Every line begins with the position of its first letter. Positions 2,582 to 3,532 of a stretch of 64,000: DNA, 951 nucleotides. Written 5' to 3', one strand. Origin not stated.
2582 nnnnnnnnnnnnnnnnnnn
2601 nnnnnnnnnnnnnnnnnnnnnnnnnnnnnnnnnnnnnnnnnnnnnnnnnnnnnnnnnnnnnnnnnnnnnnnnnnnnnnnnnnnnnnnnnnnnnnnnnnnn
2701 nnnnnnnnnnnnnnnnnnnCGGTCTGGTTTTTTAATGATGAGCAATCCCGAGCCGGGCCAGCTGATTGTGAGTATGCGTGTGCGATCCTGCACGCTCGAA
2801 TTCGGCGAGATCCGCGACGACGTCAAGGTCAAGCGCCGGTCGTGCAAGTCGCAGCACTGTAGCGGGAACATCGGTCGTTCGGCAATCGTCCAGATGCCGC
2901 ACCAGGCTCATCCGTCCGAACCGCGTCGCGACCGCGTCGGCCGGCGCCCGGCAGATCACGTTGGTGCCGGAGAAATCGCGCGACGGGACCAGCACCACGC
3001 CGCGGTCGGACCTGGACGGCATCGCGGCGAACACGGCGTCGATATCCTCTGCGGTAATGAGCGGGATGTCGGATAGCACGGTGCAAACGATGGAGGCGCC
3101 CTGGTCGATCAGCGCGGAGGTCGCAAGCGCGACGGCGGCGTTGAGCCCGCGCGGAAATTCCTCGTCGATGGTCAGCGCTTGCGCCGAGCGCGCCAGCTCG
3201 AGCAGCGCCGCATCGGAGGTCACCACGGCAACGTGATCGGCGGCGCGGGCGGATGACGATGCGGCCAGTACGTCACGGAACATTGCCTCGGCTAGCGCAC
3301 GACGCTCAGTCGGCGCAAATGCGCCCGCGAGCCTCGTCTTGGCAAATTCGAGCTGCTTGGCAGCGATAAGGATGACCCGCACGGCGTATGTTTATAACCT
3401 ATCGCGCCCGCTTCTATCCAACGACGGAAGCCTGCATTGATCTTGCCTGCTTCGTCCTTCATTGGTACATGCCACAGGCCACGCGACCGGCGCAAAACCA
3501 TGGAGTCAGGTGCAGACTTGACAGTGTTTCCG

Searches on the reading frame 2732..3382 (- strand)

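Call 84: search_protein_families(library=pfam, proteins=[window:2732-3382:-], max_evalue=0.0001)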
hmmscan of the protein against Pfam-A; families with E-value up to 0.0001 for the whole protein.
window:2732-3382:- (216 aa): 2 families
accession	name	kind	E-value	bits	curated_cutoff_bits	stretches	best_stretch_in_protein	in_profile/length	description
PF01983.22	CofC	-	8.4e-26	90.9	22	1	4-214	3-201/217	Guanylyl transferase CofC like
PF12804.13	NTP_transf_3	-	9.7e-07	29.5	27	1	34-137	26-127/160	MobA-like NTP transferase domain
